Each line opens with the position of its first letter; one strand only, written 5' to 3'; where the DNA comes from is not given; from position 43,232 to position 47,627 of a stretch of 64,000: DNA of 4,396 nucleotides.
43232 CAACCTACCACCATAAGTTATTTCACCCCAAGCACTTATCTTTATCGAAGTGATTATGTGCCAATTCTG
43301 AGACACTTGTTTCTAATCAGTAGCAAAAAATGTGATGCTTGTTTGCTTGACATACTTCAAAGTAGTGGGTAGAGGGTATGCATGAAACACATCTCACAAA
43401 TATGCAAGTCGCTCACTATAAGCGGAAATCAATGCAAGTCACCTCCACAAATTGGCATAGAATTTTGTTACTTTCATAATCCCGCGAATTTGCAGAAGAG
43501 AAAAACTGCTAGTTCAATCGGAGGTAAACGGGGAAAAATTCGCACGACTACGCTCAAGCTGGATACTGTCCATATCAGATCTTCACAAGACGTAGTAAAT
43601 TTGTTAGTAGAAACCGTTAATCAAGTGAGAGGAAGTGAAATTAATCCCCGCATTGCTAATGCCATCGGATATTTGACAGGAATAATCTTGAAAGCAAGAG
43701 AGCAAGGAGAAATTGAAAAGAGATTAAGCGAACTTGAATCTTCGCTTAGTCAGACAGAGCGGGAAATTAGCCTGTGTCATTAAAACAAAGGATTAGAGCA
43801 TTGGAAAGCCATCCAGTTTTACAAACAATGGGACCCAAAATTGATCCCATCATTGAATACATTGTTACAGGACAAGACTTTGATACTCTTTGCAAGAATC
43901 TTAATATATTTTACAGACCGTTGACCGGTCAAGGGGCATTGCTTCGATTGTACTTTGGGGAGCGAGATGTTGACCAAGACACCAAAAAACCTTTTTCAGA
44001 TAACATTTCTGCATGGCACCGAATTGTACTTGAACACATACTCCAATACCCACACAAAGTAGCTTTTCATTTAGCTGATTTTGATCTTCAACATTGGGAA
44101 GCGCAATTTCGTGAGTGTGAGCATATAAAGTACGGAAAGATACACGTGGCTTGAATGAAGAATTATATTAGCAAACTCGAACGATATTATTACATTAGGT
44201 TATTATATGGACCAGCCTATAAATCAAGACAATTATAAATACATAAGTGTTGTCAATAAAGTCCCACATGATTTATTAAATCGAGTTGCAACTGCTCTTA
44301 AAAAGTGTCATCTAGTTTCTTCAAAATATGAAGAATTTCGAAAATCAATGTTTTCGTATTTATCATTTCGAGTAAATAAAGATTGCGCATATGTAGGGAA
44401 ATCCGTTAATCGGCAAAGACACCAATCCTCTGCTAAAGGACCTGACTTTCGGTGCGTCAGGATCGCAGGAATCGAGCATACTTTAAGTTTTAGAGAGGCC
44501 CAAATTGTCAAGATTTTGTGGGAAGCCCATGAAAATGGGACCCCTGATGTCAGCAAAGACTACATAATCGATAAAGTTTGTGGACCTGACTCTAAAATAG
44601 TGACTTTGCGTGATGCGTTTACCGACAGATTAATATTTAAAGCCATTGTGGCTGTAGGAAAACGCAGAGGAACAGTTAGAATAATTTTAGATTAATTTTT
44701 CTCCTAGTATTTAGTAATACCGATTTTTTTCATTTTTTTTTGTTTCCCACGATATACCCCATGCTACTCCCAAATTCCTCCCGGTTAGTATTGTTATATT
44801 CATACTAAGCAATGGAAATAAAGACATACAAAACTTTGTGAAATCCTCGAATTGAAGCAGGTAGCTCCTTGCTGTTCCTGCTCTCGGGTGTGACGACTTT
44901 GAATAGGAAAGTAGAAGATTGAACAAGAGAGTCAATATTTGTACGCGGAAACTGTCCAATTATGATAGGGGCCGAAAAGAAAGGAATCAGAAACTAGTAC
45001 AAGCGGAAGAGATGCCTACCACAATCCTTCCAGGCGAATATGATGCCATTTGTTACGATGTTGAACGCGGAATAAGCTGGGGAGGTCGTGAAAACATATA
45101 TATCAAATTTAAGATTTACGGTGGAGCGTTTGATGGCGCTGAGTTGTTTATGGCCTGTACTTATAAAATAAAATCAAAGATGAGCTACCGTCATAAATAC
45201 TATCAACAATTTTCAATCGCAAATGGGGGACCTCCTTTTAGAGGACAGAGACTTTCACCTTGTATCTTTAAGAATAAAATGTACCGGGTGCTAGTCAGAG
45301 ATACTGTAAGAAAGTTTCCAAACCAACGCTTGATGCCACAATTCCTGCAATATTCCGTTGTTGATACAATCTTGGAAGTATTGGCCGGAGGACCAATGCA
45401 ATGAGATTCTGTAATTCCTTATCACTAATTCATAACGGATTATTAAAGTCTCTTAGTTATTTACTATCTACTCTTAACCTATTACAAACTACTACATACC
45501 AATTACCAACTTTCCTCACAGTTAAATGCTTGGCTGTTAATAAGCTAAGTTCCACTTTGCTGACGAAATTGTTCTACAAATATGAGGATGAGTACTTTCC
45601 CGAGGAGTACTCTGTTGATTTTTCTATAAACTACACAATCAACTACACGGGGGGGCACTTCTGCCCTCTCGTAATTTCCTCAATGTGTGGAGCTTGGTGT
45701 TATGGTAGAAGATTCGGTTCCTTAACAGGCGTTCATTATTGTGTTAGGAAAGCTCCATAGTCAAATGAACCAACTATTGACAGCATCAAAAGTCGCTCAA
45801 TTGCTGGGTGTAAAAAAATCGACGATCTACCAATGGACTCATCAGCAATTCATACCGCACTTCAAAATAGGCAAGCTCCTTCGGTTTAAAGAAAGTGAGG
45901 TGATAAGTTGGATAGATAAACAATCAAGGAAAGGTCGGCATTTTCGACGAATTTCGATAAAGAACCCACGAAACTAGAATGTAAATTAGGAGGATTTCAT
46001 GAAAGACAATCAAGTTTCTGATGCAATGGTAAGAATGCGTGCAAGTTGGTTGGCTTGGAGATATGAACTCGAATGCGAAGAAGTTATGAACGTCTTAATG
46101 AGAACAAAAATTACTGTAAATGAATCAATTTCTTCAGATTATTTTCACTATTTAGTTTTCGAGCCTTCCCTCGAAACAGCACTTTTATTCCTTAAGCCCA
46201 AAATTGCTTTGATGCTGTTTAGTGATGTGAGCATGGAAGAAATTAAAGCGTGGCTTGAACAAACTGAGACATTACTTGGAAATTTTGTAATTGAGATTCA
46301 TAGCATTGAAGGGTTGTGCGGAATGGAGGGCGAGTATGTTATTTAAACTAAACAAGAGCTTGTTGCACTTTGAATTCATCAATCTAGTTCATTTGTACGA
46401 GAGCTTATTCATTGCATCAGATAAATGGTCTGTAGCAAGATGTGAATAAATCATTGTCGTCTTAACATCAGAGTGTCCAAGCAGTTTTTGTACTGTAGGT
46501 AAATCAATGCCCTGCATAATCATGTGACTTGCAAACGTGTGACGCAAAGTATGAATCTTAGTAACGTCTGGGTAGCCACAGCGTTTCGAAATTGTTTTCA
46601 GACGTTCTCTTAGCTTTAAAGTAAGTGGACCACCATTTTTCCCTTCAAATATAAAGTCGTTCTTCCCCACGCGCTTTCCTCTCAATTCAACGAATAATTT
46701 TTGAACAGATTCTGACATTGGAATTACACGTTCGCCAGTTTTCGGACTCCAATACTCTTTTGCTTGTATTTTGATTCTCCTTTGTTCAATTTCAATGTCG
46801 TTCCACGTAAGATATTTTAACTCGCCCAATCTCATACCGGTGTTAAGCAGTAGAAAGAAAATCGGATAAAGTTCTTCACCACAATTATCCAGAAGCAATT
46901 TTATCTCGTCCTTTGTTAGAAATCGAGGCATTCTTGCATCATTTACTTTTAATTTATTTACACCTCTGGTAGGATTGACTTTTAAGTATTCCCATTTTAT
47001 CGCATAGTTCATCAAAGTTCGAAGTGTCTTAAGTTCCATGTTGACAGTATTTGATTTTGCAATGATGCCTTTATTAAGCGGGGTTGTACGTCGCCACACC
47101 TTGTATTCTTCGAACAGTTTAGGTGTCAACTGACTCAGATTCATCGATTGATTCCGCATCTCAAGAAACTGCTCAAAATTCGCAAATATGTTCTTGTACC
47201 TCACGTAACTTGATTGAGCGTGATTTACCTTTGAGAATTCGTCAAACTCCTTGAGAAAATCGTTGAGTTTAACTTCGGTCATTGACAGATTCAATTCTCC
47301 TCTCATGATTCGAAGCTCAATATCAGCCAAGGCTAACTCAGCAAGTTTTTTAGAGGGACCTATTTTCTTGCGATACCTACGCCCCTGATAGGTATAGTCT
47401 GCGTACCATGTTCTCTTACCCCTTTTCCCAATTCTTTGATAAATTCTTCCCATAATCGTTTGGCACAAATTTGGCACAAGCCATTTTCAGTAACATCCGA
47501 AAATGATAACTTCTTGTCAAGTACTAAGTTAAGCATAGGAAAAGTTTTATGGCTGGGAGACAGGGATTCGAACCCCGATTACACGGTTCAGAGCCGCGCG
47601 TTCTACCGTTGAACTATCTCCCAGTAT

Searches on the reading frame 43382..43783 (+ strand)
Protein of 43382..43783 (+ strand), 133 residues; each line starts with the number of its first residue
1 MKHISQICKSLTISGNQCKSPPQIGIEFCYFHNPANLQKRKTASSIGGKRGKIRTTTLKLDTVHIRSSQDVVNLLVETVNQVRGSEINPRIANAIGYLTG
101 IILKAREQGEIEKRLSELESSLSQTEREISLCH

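Call 26: search_protein_families(library=pfam, proteins=[window:43382-43783:+], max_evalue=0.001)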
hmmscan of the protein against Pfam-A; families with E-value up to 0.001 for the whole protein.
window:43382-43783:+ (133 aa): 0 families

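Call 78: search_protein_families(library=padloc, proteins=[window:43382-43783:+], max_evalue=0.01)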
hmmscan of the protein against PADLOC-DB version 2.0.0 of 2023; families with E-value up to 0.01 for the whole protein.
window:43382-43783:+ (133 aa): 0 families

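Call 79: search_protein_families(library=pfam, proteins=[window:43382-43783:+], max_evalue=0.5)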
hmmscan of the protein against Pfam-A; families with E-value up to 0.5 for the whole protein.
window:43382-43783:+ (133 aa): 3 families
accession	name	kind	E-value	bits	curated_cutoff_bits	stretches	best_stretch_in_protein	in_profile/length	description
PF04370.17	DUF508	-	0.045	13.9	25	1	71-121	87-137/149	Domain of unknown function (DUF508)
PF09329.16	zf-primase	-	0.07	13.4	28.8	1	7-41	8-43/46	Primase zinc finger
PF19067.5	DUF5763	-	0.1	12.5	26.3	1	6-33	2-28/39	Family of unknown function (DUF5763)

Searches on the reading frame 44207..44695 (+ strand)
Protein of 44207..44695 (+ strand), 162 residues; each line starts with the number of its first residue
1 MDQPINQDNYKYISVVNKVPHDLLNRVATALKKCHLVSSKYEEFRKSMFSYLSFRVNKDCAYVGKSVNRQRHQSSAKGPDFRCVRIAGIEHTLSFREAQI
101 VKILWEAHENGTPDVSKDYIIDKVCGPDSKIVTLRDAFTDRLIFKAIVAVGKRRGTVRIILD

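Call 26: search_protein_families(library=pfam, proteins=[window:44207-44695:+], max_evalue=0.001)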
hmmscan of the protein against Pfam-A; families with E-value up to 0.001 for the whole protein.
window:44207-44695:+ (162 aa): 0 families

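Call 78: search_protein_families(library=padloc, proteins=[window:44207-44695:+], max_evalue=0.01)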
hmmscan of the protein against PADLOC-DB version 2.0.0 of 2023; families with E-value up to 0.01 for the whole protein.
window:44207-44695:+ (162 aa): 0 families

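Call 79: search_protein_families(library=pfam, proteins=[window:44207-44695:+], max_evalue=0.5)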
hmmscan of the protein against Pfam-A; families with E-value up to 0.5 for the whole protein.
window:44207-44695:+ (162 aa): 2 families
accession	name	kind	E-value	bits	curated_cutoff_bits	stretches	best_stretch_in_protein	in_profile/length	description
PF22631.2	PLCB1-4-like_EFh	-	0.026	15.2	27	1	25-54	32-61/69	Phosphoinositide phospholipase C beta1-4-like EF-hand domain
PF02998.19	Lentiviral_Tat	-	0.17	12.4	27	1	7-61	24-76/86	Lentiviral Tat protein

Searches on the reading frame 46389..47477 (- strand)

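Call 26: search_protein_families(library=pfam, proteins=[window:46389-47477:-], max_evalue=0.001)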
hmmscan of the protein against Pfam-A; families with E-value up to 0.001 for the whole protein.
window:46389-47477:- (362 aa): 2 families
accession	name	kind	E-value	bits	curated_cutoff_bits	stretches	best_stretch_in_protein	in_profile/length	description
PF00589.27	Phage_integrase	-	3.8e-34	118.4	27.1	1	186-349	2-170/172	Phage integrase family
PF13102.12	Phage_int_SAM_5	-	9.1e-13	48.9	22.3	1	71-170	2-93/98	Phage integrase SAM-like domain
